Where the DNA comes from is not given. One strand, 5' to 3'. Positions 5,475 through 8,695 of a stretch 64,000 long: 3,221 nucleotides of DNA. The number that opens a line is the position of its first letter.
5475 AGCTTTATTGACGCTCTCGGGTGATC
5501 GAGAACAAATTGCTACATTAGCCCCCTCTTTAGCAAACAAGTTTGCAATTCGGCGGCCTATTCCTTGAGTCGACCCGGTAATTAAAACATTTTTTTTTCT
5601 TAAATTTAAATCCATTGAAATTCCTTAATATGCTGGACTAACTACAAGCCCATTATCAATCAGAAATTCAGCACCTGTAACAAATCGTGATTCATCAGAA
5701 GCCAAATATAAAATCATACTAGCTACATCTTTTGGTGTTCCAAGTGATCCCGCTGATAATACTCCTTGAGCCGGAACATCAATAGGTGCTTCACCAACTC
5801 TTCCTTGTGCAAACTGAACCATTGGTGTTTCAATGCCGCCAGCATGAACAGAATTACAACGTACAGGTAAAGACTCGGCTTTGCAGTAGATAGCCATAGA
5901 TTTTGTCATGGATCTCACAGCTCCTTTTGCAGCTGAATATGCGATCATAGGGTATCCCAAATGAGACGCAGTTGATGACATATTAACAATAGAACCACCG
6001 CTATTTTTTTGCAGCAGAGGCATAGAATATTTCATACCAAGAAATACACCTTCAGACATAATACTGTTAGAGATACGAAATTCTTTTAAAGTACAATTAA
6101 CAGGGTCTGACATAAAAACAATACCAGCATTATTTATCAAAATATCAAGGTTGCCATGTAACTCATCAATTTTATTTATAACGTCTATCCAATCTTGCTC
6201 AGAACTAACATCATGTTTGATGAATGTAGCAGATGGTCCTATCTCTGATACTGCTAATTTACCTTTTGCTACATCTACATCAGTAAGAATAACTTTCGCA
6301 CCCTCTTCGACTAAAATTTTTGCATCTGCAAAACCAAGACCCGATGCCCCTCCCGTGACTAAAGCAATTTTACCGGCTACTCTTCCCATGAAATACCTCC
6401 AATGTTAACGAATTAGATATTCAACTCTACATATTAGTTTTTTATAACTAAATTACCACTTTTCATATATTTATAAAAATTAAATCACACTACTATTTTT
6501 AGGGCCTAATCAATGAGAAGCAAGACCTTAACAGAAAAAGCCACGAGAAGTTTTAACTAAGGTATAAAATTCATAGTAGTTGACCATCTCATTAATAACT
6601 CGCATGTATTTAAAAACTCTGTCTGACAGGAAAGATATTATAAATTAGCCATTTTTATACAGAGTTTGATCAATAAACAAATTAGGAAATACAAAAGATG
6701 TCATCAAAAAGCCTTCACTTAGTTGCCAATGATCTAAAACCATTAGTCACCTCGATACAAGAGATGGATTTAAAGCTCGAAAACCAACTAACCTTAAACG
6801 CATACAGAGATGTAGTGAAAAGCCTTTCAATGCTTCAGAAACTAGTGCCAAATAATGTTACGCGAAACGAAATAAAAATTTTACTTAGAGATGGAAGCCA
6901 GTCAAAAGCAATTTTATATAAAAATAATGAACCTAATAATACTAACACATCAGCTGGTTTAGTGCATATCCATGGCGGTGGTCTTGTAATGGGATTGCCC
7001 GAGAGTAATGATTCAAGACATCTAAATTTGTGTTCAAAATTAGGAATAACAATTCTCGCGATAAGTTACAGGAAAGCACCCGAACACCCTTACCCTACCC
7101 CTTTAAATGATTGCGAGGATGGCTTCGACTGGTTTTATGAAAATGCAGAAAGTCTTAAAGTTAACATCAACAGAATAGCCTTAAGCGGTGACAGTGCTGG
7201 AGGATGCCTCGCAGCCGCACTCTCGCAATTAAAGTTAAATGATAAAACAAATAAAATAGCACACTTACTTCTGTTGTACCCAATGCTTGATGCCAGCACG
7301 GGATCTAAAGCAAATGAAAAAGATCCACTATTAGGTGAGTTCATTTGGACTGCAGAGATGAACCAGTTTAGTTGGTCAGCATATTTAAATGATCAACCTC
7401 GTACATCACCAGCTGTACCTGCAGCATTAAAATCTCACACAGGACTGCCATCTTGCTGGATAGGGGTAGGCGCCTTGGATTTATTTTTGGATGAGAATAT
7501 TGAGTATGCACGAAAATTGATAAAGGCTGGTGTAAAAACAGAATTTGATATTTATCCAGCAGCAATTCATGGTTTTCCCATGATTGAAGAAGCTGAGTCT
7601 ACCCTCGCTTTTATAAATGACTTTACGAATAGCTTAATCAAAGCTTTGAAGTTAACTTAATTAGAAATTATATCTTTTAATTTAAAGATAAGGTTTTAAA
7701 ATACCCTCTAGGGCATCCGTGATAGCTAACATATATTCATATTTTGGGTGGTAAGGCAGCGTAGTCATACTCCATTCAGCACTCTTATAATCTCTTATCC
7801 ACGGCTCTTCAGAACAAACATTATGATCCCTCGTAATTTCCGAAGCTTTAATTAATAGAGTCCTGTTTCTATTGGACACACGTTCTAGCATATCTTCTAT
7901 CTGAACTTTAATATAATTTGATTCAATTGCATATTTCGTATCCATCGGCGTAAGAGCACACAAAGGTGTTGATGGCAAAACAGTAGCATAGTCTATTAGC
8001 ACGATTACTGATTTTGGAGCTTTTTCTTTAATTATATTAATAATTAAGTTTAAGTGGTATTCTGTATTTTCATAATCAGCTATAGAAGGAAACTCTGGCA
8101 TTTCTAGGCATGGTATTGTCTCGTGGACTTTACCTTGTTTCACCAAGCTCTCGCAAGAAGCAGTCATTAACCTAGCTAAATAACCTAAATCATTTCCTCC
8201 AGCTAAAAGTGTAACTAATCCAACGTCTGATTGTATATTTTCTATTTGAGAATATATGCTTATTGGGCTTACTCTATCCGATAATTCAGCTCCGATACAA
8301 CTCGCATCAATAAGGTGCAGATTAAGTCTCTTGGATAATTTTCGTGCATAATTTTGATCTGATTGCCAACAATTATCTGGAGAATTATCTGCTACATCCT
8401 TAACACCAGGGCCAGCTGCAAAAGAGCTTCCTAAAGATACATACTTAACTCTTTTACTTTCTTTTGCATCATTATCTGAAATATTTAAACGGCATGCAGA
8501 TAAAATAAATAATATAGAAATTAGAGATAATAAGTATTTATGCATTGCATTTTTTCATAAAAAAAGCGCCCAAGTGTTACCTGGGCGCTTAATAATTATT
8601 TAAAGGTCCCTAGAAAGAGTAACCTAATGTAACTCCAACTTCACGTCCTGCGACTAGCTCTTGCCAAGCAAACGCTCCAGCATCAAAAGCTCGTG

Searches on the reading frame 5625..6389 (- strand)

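Call 4: search_protein_families(library=pfam, proteins=[window:5625-6389:-])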
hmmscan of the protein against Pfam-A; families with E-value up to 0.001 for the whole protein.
window:5625-6389:- (254 aa): 4 families
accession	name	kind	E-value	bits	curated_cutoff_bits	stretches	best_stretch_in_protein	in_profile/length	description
PF13561.12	adh_short_C2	-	1e-48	166.4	27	1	15-248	3-235/236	Enoyl-(Acyl carrier protein) reductase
PF00106.31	adh_short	-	3e-42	144.8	26.6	1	7-192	1-188/195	short chain dehydrogenase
PF08659.16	KR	-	1e-06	29.2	22.6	1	10-161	4-159/180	KR domain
PF23441.1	SDR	-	2.1e-05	24.5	27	1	4-248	5-255/258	SDR-like rossmann domain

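Call 58: search_protein_families(library=ncbifam, proteins=[window:5625-6389:-], max_evalue=0.00001)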
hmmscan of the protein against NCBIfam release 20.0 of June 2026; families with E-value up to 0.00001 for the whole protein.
window:5625-6389:- (254 aa): 211 families (the best 25 are shown)
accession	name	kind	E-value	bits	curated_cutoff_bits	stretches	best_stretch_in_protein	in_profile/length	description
NF052562.1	RADHDNL4305835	equivalog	3.3e-67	226.6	400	1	2-248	3-249/252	NADP-dependent (R)-specific alcohol dehydrogenase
NF005473.0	PRK07069.1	equivalog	1.6e-65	221.3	339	1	2-249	6-260/262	SDR family oxidoreductase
NF053702.1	TrHdxCHCADhChcB1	equivalog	1.7e-55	188.1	400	1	3-248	1-240/250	trans-4-hydroxycyclohexanecarboxylate dehydrogenase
NF004791.0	PRK06138.1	equivalog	1.4e-53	181.8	312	1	3-250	2-251/252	SDR family oxidoreductase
NF005559.1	PRK07231.1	subfamily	3e-52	177.6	215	1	3-249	1-248/249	glucose 1-dehydrogenase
NF004818.0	PRK06172.1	equivalog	2.2e-49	168.1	336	1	3-249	4-251/253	SDR family oxidoreductase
NF052558.1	MBtsdlDhBudC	equivalog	5e-46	157.3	270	1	5-250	2-243/250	meso-2,3-butanediol dehydrogenase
NF004198.0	PRK05653.1-3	equivalog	3e-44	151.3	296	1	4-248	5-246/248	3-oxoacyl-ACP reductase FabG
NF004713.0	PRK06057.1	equivalog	2.5e-43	148.4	404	1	2-249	5-250/257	3-oxoacyl-ACP reductase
NF009093.0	PRK12429.1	subfamily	3.3e-42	144.5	258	1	4-249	3-257/259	3-hydroxybutyrate dehydrogenase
NF006366.0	PRK08589.1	equivalog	4.1e-42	144.3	386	1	1-249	1-253/272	SDR family oxidoreductase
TIGR03971.1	SDR_subfam_1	subfamily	1.3e-41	142.7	300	1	4-249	1-269/271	mycofactocin-coupled SDR family oxidoreductase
NF005067.0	PRK06484.1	equivalog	2e-41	142.1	713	1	6-249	9-252/524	short chain dehydrogenase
NF004847.0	PRK06198.1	subfamily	1.6e-40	139.1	240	1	2-242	3-249/269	oxidoreductase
NF006493.1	PRK08936.1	subfamily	4.2e-40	137.7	420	1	4-254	5-256/261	glucose-1-dehydrogenase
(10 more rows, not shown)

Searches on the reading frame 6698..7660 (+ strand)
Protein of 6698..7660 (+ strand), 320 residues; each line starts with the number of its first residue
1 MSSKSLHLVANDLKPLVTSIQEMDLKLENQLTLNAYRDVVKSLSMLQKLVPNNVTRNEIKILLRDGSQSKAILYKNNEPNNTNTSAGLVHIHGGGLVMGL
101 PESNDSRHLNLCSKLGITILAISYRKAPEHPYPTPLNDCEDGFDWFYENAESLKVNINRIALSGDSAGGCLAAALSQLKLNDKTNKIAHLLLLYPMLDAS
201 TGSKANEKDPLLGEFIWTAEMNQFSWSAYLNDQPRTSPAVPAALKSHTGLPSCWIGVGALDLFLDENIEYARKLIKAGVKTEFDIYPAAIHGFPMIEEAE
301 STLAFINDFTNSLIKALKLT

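Call 3: search_protein_families(library=pfam, proteins=[window:6698-7660:+])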
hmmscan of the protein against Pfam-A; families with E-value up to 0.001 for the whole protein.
window:6698-7660:+ (320 aa): 4 families
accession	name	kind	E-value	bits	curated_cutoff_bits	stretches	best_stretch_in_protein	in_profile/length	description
PF07859.19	Abhydrolase_3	-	1.9e-52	178.5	25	1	88-294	1-209/210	alpha/beta hydrolase fold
PF20434.5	BD-FAE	-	8.7e-17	61.8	26.8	1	80-180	8-111/215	BD-FAE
PF00326.27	Peptidase_S9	-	8.4e-05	22.6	22.6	1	137-312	46-208/213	Prolyl oligopeptidase family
PF00135.34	COesterase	-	0.00012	21.7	27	1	78-179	96-204/515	Carboxylesterase family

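Call 58: search_protein_families(library=ncbifam, proteins=[window:6698-7660:+], max_evalue=0.00001)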
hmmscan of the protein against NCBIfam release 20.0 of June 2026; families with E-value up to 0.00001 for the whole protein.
window:6698-7660:+ (320 aa): 9 families
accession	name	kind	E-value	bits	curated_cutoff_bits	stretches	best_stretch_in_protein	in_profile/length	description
NF058653.1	LipP1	equivalog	5e-51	173.3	350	1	13-306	3-293/300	LipP1 family hormone-sensitive lipase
NF033149.0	CHL_hydrolase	equivalog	5.9e-42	143.7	500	1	53-315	45-307/310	chloramphenicol hydrolase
NF058651.1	GESAG_HSLs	subfamily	2e-29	102.6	430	1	78-299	60-276/296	GESAG motif subfamily hormone-sensitive lipase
NF007547.0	PRK10162.1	equivalog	2.1e-25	89.3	389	1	56-303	60-308/321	acetyl esterase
NF058649.1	GTSAG_HSLs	subfamily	6.1e-18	65.3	380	1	75-304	81-300/312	GTSAG motif subfamily hormone-sensitive lipase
NF058650.1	GCSAG_HSLs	subfamily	5.1e-15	55.8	410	1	80-305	80-302/314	GCSAG motif subfamily hormone-sensitive lipase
NF042968.1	AcxylEst_AxeA1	equivalog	6.8e-12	44.4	700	1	47-313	14-264/459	acetylxylan esterase AxeA1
NF052352.1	TriaclglyLipLipYMycb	equivalog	2e-08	33.8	450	1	159-296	258-380/397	triacylglycerol lipase LipY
NF052620.1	AryltfaseLP1002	equivalog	6e-07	29.1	300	0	67-293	14-233/265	lp_1002 family arylesterase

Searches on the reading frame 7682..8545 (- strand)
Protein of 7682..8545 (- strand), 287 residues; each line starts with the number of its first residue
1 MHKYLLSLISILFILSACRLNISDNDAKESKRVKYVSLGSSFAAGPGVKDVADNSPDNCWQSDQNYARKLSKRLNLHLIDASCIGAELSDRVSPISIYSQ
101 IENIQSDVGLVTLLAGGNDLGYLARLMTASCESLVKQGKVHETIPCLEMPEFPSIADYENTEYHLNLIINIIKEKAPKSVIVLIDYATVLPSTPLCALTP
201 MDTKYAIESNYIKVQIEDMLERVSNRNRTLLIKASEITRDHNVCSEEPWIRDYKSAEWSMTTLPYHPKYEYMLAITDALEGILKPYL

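Call 3: search_protein_families(library=pfam, proteins=[window:7682-8545:-])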
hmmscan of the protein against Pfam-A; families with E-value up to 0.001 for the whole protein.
window:7682-8545:- (287 aa): 1 family
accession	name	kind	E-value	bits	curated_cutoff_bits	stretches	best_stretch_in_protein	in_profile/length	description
PF13472.12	Lipase_GDSL_2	-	2.1e-10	41.8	32.9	1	38-267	2-171/178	GDSL-like Lipase/Acylhydrolase family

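Call 58: search_protein_families(library=ncbifam, proteins=[window:7682-8545:-], max_evalue=0.00001)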
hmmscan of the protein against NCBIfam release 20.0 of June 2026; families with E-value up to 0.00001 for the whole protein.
window:7682-8545:- (287 aa): 0 families
